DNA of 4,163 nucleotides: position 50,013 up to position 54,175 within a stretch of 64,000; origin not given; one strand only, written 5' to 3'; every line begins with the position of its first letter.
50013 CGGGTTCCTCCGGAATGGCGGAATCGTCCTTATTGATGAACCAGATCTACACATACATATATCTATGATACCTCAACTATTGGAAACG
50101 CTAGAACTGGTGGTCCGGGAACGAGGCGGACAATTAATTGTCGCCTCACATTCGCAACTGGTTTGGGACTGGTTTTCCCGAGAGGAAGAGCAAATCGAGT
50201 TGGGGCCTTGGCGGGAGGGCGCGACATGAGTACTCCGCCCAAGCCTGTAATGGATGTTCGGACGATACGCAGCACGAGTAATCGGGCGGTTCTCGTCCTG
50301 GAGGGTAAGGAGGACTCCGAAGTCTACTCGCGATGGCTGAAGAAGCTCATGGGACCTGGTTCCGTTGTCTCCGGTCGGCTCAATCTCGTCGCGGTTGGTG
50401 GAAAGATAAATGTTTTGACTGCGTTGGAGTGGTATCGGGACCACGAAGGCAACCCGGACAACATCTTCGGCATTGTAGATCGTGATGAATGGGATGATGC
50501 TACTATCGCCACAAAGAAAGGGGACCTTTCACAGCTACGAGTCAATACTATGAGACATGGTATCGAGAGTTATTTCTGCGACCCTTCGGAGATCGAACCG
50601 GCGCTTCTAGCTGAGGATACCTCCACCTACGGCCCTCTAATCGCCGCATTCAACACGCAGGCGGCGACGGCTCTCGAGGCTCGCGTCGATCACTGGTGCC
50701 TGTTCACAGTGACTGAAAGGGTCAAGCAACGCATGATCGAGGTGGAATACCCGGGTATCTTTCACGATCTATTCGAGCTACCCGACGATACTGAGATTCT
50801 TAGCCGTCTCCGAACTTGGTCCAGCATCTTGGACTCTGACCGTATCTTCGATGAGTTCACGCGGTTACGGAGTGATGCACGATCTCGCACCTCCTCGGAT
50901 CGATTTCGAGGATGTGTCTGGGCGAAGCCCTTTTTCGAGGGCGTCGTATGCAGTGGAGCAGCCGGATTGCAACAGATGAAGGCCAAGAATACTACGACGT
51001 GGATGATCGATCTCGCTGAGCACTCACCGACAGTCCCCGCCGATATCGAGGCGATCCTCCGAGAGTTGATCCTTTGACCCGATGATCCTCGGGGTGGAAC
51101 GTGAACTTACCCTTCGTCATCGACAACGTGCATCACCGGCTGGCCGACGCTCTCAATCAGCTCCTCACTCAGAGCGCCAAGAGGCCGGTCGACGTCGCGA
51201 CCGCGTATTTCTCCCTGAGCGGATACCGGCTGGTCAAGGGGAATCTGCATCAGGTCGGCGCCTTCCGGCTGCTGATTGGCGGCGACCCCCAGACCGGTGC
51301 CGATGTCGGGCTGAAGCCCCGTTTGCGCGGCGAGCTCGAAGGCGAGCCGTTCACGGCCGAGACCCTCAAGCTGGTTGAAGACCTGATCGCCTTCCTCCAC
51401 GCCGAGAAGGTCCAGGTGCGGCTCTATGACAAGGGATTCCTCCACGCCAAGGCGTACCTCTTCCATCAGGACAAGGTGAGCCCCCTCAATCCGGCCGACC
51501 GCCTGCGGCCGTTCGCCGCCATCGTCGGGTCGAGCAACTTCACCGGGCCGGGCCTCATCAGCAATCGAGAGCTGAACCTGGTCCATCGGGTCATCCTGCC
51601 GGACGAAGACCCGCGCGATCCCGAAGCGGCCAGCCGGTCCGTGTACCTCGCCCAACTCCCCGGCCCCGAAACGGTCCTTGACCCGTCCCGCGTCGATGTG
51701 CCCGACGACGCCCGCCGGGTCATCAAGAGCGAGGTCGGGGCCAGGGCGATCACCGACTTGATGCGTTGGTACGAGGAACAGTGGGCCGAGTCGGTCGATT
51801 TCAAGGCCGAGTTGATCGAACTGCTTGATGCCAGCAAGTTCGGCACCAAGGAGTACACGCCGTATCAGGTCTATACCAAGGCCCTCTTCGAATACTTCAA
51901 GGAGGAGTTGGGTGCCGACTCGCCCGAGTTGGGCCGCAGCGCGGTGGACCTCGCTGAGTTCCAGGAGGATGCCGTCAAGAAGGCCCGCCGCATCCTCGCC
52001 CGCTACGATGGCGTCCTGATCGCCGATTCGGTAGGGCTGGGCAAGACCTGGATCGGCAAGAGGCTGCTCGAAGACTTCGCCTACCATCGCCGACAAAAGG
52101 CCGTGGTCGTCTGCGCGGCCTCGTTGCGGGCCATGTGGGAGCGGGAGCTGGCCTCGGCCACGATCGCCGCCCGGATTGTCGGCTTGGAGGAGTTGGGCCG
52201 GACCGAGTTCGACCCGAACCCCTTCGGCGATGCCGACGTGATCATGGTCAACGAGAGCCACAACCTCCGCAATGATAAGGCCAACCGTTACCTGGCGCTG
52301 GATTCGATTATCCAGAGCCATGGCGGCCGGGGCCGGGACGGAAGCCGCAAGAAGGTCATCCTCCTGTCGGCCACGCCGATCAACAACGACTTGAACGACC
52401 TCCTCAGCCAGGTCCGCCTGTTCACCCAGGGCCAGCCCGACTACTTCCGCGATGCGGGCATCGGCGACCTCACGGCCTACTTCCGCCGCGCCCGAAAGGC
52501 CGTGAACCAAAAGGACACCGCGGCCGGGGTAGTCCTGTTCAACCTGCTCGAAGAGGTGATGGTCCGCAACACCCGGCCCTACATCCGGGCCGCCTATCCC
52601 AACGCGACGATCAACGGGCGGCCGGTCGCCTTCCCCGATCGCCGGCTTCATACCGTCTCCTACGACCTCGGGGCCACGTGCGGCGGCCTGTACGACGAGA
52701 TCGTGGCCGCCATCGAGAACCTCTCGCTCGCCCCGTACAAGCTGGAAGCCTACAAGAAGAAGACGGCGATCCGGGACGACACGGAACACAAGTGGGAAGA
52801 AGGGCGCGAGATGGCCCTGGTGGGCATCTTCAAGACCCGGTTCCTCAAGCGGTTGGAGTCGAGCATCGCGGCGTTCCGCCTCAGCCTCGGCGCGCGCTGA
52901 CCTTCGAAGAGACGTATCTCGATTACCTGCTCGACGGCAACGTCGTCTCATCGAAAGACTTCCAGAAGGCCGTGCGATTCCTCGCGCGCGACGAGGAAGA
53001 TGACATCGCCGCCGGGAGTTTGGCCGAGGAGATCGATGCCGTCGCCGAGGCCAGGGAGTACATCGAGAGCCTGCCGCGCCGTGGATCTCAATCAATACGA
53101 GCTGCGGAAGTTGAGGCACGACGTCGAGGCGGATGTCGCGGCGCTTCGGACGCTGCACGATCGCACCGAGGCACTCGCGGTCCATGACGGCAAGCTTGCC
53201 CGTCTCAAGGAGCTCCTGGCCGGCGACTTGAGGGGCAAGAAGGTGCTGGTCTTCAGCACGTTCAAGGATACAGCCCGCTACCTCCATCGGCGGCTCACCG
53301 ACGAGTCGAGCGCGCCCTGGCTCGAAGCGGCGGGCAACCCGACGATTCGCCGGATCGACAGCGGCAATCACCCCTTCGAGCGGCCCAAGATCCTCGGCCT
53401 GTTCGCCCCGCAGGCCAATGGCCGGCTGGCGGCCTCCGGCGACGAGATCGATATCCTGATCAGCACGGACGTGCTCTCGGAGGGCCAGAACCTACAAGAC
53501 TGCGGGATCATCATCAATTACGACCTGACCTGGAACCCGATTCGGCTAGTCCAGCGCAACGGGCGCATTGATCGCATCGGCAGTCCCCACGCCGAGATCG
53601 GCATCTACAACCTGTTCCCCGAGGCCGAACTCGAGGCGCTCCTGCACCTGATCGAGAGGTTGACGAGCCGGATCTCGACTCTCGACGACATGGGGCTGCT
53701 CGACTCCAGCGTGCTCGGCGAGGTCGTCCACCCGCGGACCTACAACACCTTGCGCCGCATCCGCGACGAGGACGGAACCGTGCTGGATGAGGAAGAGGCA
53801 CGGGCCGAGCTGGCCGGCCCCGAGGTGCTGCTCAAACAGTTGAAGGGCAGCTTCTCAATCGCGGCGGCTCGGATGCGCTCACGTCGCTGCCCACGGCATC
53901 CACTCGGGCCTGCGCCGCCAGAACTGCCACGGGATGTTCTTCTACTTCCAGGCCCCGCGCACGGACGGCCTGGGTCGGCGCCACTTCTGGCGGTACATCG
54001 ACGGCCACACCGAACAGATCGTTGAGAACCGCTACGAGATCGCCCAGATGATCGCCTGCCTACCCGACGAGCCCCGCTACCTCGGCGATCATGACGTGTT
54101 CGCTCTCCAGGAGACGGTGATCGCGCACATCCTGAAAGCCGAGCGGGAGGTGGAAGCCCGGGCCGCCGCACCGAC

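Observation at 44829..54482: Four-gene RM-like operon: nuclease-like/m6A-MTase giant + ABC ATPase + DUF4435/TOPRIM + PLD-SNF2 helicase, not fitting a defined system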

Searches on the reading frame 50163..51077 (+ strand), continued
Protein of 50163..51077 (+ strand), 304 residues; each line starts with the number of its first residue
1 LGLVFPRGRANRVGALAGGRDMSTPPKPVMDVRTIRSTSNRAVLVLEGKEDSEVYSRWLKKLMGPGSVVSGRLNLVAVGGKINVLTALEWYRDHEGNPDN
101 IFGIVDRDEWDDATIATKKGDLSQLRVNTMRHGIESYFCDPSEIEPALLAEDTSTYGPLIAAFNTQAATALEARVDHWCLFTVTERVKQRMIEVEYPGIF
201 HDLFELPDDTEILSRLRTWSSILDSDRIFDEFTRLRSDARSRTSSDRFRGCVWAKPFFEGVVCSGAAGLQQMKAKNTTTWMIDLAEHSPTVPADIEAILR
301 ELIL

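Call 91: find_encoding_contigs(protein=P0262, flank=10000, max_places=2)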
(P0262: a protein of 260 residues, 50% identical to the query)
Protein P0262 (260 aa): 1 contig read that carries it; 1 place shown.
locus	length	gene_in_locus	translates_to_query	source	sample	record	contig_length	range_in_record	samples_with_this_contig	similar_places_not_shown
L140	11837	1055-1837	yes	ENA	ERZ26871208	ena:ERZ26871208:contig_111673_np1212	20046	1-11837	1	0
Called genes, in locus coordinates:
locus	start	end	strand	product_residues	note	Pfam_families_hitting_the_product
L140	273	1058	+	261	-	PF13304:AAA_21, PF13175:AAA_15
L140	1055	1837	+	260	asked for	-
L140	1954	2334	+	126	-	-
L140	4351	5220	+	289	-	PF00581:Rhodanese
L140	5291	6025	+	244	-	PF00005:ABC_tran, PF13304:AAA_21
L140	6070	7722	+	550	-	PF16962:ABC_export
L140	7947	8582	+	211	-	PF10518:TAT_signal (weak), PF01799:Fer2_2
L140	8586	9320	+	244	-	PF01315:Ald_Xan_dh_C, PF02738:MoCoBD_1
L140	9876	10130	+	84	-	PF20256:MoCoBD_2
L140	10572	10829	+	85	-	-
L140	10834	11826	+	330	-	PF00941:FAD_binding_5, PF03450:CO_deh_flav_C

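Call 103: search_protein_representatives(alignment_id=A3)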
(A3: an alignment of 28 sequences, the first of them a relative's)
Query: 28 sequences, 283 profile positions. Proteins with E-value up to 0.001 (for the whole library): 259; up to 1e-10: 137; up to 1e-30: 37. The best 150 are listed.
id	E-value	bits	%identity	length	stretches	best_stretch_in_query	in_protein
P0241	3.8e-129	446.3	-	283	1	1-282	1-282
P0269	4.7e-119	413.2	-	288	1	1-282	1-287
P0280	2.0e-116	404.6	-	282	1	1-282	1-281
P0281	3.4e-93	328.4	-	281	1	17-282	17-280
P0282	1.4e-87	310.0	-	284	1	3-282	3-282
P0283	2.1e-84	299.5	-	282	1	1-282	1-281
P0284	7.6e-82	291.1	-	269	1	1-282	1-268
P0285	1.5e-77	277.0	-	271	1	5-282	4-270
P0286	6.5e-72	258.5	-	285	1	4-282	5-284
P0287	2.9e-71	256.4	-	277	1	16-282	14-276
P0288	5.7e-70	252.1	-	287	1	7-282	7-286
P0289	4.3e-67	242.7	-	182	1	101-282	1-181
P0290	7.8e-67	241.8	-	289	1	14-281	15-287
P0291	1.8e-52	194.8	-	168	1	1-167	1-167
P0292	8.0e-51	189.3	-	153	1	135-282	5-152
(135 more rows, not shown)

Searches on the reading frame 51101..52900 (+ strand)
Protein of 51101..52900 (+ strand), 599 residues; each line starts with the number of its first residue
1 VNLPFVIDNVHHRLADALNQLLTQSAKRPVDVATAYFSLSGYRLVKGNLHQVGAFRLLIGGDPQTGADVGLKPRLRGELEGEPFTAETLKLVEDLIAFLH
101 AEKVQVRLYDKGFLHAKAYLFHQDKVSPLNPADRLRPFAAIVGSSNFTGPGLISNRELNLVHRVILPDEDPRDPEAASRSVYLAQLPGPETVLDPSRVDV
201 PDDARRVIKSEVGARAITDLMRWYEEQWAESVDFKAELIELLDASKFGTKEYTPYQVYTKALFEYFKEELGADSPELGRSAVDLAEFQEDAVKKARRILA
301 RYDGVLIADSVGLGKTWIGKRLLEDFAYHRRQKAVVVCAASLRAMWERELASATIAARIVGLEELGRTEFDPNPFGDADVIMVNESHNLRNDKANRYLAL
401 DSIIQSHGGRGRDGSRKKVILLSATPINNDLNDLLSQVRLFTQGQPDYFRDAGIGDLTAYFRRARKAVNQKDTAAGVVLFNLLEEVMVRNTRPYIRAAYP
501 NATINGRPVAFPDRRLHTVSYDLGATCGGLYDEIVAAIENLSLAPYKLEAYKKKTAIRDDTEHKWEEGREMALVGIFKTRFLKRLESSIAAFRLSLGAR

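Call 5: search_protein_families(library=pfam, proteins=[window:51101-52900:+], max_evalue=0.01)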
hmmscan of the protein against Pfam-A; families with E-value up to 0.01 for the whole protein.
window:51101-52900:+ (599 aa): 3 families
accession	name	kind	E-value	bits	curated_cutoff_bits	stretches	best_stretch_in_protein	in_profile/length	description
PF00176.29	SNF2-rel_dom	-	1.8e-08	34.3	24.9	1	379-501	127-231/290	SNF2-related domain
PF13091.12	PLDc_2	-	1.6e-07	31.7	27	1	54-162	38-115/132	PLD-like domain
PF04851.21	ResIII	-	0.0051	17.2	22.5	0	284-341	4-64/164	Type III restriction enzyme, res subunit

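Call 6: search_protein_families(library=padloc, proteins=[window:51101-52900:+], max_evalue=0.001)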
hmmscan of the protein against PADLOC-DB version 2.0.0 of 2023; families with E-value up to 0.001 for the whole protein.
window:51101-52900:+ (599 aa): 14 families
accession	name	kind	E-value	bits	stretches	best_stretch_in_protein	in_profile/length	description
PDLC01075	C3a139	-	5e-38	129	2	215-595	155-522/948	HKD+Snf2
PDLC02623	DrmD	-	1.8e-09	33.9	1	303-365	119-183/1040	DrmD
PDLC03830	ZacC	-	3.2e-09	33.9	1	283-341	12-73/1019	-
PDLC02621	DrmD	-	4.4e-09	33.1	1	279-352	117-189/1040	DrmD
PDLC02632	DrmD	-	8.7e-08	29.1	1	279-351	119-190/662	DrmD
PDLC02840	DpdE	-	9.5e-08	28.8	1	279-440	155-316/1091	DpdE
PDLC02572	DrmA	-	1.8e-07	27.5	1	279-352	114-186/1043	DrmA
PDLC02622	DrmD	-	5.2e-07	26.9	1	279-351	118-189/422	DrmD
PDLC02843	DpdE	-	6.6e-07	25.6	1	277-441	152-312/1091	DpdE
PDLC02633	DrmD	-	8.4e-07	25.3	1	279-396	121-241/839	DrmD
PDLC02619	DrmD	-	5.4e-06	22.8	0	278-352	27-100/872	DrmD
PDLC04556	PDC-M27C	-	6.1e-06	22.8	0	379-466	195-281/892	-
PDLC00631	ZorD1|ZorD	-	7.1e-05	18.7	1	279-350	437-513/1071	"SWI2/SNF2 helicase, Mrr-like nuclease"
PDLC02618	DrmD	-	9.1e-05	19.9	1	279-353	105-178/273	DrmD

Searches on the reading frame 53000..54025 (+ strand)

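Call 5: search_protein_families(library=pfam, proteins=[window:53000-54025:+], max_evalue=0.01)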
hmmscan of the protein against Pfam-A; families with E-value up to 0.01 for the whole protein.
window:53000-54025:+ (341 aa): 1 family
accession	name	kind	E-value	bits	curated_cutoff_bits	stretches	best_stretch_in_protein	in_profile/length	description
PF00271.37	Helicase_C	-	5.1e-17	62.6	23.5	1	65-194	2-110/110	Helicase conserved C-terminal domain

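Call 6: search_protein_families(library=padloc, proteins=[window:53000-54025:+], max_evalue=0.001)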
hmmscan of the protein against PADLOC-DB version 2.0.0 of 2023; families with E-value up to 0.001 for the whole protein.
window:53000-54025:+ (341 aa): 23 families
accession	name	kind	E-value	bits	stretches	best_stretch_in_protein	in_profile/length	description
PDLC02623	DrmD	-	8.5e-26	88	1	35-244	482-672/1040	DrmD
PDLC01075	C3a139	-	1.6e-25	87.7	1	62-226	597-760/948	HKD+Snf2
PDLC02621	DrmD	-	4.1e-24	82.9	1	43-271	481-705/1040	DrmD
PDLC00659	HmaA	-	2.5e-19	66.7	1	41-206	465-622/1176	SNF2 helicase / DEAD-box helicase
PDLC02500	BrxHI|BrxHII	-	1.9e-18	64.5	1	148-203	528-583/933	BrxHI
PDLC02193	PLD_Helicase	-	1.3e-15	54.7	1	38-210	644-814/905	-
PDLC02633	DrmD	-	1.2e-14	51.3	1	75-208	522-643/839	DrmD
PDLC02619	DrmD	-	7.4e-14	48.8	1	148-202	488-542/872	DrmD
PDLC02853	DpdE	-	8.4e-14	48.5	1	52-207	456-612/985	DpdE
PDLC02504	BrxHI|BrxHII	-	2.4e-13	47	1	41-235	444-628/971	BrxHII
PDLC02572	DrmA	-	2.7e-12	43.5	1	74-204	514-632/1043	DrmA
PDLC02620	DrmD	-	6.8e-12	42.2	1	146-207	530-590/1060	DrmD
PDLC02632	DrmD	-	8.7e-11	39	1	57-207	502-638/662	DrmD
PDLC02625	DrmD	-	1e-09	35.5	1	80-200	268-377/792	DrmD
PDLC02634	DrmD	-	4e-09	32.8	1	43-199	437-589/900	DrmD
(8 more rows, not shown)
